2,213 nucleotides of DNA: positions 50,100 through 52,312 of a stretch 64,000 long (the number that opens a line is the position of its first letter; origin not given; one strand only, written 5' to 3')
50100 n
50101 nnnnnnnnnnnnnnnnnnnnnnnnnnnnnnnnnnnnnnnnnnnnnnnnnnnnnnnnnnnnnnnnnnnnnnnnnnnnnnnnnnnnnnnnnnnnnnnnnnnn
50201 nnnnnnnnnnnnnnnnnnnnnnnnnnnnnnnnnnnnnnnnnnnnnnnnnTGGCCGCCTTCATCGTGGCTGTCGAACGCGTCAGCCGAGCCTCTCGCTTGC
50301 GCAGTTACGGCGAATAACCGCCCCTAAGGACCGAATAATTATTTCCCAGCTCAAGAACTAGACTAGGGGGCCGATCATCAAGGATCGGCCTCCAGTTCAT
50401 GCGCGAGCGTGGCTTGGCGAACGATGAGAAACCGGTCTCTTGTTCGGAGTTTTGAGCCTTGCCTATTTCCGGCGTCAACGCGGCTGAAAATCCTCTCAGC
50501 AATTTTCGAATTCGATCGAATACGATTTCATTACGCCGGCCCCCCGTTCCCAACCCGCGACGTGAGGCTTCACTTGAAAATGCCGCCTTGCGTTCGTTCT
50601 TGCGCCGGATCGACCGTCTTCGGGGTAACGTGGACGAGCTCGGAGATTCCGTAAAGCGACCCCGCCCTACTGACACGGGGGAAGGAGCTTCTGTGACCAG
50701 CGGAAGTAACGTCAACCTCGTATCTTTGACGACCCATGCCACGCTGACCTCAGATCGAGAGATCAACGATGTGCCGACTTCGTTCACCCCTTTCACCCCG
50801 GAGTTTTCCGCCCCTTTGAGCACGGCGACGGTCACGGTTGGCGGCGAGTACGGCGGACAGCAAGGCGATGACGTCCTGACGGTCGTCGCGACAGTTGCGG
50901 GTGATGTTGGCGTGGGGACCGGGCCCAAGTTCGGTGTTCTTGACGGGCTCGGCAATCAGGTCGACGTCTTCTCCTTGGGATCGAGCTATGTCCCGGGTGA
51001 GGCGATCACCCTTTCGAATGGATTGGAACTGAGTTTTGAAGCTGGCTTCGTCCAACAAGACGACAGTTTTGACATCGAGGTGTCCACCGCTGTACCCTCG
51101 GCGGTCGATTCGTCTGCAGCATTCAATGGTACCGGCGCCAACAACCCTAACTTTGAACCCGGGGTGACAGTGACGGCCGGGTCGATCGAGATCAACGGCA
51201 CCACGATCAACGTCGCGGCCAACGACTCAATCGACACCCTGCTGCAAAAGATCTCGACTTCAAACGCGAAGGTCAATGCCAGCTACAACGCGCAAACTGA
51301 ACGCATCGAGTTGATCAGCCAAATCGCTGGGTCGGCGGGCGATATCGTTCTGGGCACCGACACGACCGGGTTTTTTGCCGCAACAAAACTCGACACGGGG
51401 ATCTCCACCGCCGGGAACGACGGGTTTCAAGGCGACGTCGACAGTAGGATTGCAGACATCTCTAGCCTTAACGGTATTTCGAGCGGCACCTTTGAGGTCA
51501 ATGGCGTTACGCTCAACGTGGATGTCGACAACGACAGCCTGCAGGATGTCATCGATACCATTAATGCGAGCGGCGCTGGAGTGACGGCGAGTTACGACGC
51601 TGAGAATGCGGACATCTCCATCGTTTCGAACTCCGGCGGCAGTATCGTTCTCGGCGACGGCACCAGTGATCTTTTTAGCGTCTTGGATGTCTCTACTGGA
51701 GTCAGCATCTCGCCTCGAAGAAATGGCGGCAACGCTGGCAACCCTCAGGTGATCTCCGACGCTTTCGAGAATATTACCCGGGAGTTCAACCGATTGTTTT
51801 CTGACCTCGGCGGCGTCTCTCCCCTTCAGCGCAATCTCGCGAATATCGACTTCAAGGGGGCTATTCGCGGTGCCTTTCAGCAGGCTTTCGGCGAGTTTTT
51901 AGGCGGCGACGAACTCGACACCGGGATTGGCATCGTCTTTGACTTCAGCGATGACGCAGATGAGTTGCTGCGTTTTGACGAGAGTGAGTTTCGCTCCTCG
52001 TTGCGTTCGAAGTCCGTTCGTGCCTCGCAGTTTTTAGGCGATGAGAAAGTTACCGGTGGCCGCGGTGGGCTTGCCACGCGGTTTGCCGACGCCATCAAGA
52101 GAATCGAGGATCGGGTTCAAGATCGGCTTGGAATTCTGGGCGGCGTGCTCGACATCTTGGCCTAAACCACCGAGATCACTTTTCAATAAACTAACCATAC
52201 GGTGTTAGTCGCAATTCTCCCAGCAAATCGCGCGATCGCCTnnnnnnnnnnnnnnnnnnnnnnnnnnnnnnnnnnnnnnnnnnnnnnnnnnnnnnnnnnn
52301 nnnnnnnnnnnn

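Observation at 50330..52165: Orphan protein with duplicated flagellin 'IN' motifs and a 360-nt leader, with no flagellar genes nearby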

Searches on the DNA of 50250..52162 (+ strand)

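Call 72: search_rna_families(source=window, start=50250, end=50750, threshold=evalue, max_evalue=1)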
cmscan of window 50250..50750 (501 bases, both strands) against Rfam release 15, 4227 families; matches with E-value up to 1: 2.
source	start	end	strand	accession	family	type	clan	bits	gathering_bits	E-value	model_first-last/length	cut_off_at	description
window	50353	50453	+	RF00649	mir-128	Gene; miRNA;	-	17.3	49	0.25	1-83/83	no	mir-128 microRNA precursor family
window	50358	50391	+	RF00519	suhB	Gene; sRNA;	CL00108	16.7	41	0.67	30-62/77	no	Makes More Granules Regulator RNA (mmgR)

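Call 84: search_rna_families(sources=[L013, L015, L019, L023, L024, L027, L029], threshold=gathering, show_alignments=1)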
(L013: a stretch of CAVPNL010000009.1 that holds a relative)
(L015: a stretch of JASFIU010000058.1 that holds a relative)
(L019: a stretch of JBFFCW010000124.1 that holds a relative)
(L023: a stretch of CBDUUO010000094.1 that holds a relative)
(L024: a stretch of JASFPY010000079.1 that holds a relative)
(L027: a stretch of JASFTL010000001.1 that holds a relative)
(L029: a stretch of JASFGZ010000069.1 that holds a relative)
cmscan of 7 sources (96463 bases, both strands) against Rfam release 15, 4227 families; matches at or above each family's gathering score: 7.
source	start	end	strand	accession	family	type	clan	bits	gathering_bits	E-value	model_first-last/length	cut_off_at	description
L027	9830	9908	+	RF03167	c-di-GMP-I-GGC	Cis-reg; riboswitch;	CL00126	68.1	59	8.4e-14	1-80/80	no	c-di-GMP-I-GGC riboswitch aptamer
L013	9829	9907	+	RF03167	c-di-GMP-I-GGC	Cis-reg; riboswitch;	CL00126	67.8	59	1e-13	1-80/80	no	c-di-GMP-I-GGC riboswitch aptamer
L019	5794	5872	+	RF03167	c-di-GMP-I-GGC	Cis-reg; riboswitch;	CL00126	66.2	59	3e-13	1-80/80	no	c-di-GMP-I-GGC riboswitch aptamer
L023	7032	7110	+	RF03167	c-di-GMP-I-GGC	Cis-reg; riboswitch;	CL00126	66.1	59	3.1e-13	1-80/80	no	c-di-GMP-I-GGC riboswitch aptamer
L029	9020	9098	+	RF03167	c-di-GMP-I-GGC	Cis-reg; riboswitch;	CL00126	63.5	59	1.8e-12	1-80/80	no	c-di-GMP-I-GGC riboswitch aptamer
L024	1126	1204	+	RF03167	c-di-GMP-I-GGC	Cis-reg; riboswitch;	CL00126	62.5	59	3.4e-12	1-80/80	no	c-di-GMP-I-GGC riboswitch aptamer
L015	6724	6803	+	RF01051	c-di-GMP-I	Cis-reg; riboswitch;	CL00126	58.6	35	1e-08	1-87/87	no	c-di-GMP-I riboswitch aptamer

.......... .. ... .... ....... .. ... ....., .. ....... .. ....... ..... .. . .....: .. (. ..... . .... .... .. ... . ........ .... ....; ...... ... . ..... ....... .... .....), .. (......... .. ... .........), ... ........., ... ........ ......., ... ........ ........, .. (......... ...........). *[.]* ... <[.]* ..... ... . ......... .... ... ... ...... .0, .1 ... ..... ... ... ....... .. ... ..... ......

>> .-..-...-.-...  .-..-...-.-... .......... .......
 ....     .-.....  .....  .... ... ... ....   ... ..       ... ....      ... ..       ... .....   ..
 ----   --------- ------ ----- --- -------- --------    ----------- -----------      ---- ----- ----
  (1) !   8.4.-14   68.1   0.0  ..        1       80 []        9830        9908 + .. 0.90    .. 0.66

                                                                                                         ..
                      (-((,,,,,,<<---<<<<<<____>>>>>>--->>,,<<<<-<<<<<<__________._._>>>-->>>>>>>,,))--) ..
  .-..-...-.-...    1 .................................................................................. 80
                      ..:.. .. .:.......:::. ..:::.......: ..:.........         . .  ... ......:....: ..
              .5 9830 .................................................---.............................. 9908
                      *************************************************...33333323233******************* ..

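Call 88: search_rna_families(sources=[L058, L037, L014, L025, L039, L016, L026], threshold=gathering)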
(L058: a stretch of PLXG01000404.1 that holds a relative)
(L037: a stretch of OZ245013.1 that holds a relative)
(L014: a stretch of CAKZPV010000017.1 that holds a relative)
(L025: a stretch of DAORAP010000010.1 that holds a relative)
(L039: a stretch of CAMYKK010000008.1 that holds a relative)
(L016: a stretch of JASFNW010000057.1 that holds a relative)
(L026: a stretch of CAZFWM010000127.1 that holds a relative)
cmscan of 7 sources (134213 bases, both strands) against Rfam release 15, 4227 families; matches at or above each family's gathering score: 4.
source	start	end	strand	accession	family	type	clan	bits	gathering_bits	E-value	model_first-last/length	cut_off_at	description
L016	9823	9901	+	RF03168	c-di-GMP-I-UAU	Cis-reg; riboswitch;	CL00126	66.4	65.9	7.4e-12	1-81/81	no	c-di-GMP-I-UAU riboswitch aptamer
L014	9539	9628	+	RF01051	c-di-GMP-I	Cis-reg; riboswitch;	CL00126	59.4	35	9.2e-09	1-87/87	no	c-di-GMP-I riboswitch aptamer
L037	9669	9757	+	RF01051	c-di-GMP-I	Cis-reg; riboswitch;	CL00126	56.4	35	5e-08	1-87/87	no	c-di-GMP-I riboswitch aptamer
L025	5632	5721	+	RF01051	c-di-GMP-I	Cis-reg; riboswitch;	CL00126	42.3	35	0.00014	1-87/87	no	c-di-GMP-I riboswitch aptamer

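Call 89: search_rna_families(sources=[L006, L009, L012, L020, L021, L028, L032, L036, L038, L008, L007], threshold=gathering)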
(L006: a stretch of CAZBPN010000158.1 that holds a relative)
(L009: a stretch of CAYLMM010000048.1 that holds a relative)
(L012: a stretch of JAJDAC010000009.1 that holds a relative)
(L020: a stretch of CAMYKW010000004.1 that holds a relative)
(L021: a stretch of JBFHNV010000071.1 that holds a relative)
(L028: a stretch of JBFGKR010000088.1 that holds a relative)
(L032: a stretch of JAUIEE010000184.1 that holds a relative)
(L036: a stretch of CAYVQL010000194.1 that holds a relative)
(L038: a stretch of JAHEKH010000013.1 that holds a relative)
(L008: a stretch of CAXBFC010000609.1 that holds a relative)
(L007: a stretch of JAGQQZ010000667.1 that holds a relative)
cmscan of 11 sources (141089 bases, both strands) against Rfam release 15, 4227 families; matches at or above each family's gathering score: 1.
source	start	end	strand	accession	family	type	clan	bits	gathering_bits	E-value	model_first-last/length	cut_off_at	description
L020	14776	14859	-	RF00005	tRNA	Gene; tRNA;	CL00001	52.7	29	4.1e-08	1-71/71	no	tRNA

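Call 90: search_rna_families(sources=[L011, L022, L031, L035, L044, L045, L043, L040], threshold=gathering)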
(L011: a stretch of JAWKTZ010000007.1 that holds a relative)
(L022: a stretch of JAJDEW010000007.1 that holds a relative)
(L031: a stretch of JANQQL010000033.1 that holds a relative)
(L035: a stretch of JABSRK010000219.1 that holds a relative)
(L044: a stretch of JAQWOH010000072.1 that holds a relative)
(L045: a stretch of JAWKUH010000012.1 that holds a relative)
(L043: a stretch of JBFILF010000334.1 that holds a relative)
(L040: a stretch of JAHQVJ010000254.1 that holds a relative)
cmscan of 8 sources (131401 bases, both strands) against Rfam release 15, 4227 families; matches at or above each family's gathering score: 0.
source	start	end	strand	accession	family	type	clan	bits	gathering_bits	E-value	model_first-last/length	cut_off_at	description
